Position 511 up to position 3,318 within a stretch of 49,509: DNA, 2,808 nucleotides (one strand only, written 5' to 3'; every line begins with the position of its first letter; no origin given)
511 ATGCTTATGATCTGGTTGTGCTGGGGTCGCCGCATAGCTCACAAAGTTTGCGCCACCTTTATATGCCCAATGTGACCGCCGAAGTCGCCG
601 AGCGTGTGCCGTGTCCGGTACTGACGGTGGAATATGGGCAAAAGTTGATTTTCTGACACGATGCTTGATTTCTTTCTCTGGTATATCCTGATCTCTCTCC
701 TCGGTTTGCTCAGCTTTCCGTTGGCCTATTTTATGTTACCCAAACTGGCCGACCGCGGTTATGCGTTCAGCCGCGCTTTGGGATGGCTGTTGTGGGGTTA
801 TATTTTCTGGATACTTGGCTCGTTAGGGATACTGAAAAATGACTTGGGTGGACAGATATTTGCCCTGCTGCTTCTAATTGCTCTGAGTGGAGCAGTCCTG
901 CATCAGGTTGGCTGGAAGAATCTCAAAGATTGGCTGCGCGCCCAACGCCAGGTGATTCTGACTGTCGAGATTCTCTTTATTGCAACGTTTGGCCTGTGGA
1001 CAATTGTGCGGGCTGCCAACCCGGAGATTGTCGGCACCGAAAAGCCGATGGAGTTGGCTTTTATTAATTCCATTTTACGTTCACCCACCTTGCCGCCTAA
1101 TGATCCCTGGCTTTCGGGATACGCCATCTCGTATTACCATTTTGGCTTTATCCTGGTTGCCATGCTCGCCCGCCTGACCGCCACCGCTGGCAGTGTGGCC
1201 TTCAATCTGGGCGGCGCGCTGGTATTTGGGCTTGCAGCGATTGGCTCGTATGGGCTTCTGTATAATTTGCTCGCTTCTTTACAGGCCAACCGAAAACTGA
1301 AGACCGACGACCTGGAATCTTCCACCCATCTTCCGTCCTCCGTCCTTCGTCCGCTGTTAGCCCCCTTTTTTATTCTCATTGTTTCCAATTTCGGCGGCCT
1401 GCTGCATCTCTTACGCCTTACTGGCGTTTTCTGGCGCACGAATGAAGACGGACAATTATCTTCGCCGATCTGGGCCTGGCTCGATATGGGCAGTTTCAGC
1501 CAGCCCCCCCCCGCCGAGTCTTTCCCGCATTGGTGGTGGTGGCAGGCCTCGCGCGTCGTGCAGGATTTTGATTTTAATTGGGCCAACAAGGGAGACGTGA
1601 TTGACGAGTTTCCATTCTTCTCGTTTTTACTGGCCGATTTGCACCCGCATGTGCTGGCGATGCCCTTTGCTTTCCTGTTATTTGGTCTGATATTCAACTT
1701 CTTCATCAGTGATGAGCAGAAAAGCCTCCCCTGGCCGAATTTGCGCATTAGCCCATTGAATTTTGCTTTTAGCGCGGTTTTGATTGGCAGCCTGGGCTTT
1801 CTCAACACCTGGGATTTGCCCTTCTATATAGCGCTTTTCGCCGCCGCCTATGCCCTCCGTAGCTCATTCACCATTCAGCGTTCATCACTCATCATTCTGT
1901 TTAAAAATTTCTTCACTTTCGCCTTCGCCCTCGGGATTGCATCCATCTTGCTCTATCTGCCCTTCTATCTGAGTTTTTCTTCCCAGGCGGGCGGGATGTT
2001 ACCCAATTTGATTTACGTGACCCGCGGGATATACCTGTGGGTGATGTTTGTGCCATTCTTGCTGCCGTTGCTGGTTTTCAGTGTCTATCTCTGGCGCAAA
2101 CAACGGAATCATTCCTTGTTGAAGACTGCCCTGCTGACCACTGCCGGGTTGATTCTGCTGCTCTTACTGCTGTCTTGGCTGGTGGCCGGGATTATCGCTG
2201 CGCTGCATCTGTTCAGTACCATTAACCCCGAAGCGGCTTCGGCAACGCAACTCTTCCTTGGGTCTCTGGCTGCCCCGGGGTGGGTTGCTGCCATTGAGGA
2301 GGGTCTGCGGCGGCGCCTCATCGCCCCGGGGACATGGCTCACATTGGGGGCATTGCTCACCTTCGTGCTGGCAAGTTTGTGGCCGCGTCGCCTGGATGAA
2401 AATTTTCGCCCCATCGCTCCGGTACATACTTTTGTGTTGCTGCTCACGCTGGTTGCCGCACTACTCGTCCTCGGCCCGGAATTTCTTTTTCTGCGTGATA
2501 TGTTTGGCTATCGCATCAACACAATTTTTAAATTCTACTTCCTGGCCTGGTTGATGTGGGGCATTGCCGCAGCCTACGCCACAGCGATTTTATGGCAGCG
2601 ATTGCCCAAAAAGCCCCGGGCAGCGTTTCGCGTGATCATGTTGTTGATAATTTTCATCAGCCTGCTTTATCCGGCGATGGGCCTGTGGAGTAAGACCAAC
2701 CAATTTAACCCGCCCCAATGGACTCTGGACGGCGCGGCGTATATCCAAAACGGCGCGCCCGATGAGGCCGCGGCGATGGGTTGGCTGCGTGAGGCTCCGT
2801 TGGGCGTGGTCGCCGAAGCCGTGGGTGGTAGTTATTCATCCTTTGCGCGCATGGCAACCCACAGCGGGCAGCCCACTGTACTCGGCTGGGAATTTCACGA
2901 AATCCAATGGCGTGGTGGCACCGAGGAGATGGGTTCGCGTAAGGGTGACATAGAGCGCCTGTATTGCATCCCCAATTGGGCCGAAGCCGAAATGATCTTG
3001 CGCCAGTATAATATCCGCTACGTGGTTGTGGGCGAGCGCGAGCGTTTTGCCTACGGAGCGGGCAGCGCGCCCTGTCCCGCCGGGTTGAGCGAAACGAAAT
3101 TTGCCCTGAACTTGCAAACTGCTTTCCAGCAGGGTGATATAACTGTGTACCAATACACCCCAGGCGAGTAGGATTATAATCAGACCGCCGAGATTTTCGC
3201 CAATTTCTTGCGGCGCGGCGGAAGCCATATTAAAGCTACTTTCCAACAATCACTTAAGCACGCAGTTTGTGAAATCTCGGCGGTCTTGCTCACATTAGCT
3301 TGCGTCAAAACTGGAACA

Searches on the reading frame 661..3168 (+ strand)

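Call 43: search_protein_families(library=ncbifam, proteins=[window:661-3168:+], max_evalue=0.00001)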
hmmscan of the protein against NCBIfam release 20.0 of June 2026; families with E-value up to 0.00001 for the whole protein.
window:661-3168:+ (836 aa): 1 family
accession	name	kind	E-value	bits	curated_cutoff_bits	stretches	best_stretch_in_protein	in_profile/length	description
TIGR03662.1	Chlor_Arch_YYY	subfamily_domain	1.1e-140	470.6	300.25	1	4-832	5-726/727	chlor_Arch_YYY domain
